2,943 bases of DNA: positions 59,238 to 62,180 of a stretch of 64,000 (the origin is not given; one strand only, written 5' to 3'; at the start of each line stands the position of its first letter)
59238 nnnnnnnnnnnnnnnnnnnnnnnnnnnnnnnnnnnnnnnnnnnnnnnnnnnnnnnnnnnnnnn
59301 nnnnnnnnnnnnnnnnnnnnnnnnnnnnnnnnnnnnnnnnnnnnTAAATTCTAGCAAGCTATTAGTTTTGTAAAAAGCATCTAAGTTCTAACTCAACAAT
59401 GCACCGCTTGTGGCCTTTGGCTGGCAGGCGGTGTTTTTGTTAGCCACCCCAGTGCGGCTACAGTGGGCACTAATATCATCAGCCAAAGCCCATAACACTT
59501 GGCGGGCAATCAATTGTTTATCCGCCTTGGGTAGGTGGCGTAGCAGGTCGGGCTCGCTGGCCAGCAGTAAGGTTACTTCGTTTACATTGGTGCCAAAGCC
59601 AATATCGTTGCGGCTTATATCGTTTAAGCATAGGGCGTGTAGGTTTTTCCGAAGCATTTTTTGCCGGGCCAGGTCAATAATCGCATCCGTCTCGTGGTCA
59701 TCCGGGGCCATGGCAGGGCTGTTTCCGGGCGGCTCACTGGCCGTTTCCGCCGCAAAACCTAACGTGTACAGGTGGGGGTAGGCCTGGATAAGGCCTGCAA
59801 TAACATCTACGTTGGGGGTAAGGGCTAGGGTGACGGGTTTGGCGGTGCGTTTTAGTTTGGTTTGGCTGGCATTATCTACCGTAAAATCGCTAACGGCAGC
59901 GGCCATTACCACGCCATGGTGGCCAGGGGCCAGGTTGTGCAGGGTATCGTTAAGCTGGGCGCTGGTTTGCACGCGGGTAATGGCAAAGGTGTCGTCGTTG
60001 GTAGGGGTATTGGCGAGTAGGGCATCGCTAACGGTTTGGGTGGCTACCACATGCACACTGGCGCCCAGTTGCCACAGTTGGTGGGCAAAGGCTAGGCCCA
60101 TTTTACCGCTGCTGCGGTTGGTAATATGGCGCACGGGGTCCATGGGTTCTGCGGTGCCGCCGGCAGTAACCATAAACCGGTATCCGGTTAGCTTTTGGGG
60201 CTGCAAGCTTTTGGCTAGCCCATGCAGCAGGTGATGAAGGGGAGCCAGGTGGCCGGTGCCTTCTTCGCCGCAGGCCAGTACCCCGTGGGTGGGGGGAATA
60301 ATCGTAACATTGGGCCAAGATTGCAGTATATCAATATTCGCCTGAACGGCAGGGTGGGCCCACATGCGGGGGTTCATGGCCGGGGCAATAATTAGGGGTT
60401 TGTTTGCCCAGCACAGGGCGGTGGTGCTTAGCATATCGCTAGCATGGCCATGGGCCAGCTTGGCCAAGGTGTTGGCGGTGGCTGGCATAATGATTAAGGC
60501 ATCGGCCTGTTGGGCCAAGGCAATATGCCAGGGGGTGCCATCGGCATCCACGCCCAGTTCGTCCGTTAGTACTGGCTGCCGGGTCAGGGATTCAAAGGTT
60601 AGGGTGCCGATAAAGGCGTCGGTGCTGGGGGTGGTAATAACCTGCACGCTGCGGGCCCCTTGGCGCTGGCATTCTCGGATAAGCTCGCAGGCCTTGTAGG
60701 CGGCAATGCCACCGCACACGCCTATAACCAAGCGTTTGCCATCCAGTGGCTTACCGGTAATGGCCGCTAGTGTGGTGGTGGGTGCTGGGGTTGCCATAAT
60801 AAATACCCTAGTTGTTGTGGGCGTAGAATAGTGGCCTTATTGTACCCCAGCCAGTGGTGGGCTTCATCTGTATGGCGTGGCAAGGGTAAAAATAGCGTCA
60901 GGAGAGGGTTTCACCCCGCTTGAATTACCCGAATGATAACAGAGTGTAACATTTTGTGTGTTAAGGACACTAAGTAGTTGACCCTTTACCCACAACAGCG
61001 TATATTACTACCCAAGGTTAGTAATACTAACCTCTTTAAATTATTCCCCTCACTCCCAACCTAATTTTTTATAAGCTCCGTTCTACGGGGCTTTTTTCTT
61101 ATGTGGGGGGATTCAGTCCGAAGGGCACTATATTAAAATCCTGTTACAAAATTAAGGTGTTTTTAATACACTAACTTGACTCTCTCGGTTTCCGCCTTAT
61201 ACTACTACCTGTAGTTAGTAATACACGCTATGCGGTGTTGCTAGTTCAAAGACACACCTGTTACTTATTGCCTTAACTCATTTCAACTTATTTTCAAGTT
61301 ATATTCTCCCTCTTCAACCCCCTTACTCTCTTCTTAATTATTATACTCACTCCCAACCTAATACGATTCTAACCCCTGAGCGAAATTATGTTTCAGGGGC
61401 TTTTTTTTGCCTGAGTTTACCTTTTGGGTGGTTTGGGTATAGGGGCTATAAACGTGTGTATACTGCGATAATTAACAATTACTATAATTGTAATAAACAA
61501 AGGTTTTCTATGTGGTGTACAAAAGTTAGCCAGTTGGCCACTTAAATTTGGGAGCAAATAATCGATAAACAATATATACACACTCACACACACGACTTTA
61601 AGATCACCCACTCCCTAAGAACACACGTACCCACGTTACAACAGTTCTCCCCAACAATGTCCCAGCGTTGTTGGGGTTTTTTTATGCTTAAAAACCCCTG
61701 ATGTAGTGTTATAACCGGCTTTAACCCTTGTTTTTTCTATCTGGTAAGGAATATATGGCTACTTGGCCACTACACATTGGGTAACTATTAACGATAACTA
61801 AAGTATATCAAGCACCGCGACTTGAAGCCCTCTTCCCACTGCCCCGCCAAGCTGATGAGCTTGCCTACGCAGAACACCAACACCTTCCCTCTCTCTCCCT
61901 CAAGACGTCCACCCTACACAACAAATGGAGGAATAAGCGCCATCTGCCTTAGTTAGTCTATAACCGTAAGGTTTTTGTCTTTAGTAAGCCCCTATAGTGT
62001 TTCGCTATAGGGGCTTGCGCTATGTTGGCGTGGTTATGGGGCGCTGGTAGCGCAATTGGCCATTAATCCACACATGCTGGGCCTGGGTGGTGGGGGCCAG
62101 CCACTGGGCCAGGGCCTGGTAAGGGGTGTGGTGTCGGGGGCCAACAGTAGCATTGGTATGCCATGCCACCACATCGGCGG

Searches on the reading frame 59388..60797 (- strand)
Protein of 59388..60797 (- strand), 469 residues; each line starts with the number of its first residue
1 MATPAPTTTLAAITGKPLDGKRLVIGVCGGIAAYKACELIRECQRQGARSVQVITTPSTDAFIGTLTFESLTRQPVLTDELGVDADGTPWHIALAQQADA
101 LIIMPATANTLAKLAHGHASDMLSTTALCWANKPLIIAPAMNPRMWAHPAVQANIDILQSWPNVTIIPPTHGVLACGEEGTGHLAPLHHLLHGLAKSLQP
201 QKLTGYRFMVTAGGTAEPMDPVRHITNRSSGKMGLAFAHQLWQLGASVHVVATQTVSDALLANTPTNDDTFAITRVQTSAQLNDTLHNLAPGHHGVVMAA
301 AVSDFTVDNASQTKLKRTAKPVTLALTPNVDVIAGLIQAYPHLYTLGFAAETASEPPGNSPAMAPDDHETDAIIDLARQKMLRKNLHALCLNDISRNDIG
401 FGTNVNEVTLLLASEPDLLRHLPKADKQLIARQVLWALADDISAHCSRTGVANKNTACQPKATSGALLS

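Call 10: search_protein_families(library=pfam, proteins=[window:59388-60797:-])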
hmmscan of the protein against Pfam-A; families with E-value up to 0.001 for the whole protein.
window:59388-60797:- (469 aa): 2 families
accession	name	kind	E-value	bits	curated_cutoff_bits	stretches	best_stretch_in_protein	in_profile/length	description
PF04127.22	DFP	-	4e-46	157.6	22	1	203-411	1-186/186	DNA/pantothenate metabolism flavoprotein C-terminal domain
PF02441.25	Flavoprotein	-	1.2e-28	100.2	22.7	1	21-158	1-145/162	Flavoprotein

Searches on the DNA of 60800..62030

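Call 77: search_rna_families(source=window, start=60800, end=62030, threshold=evalue, max_evalue=1)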
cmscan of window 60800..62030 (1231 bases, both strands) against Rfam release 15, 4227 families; matches with E-value up to 1: 1.
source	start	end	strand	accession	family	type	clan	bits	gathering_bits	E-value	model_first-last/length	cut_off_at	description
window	61955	62022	+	RF00042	CopA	Gene; antisense;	-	28.8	60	0.0097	1-92/92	no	CopA-like RNA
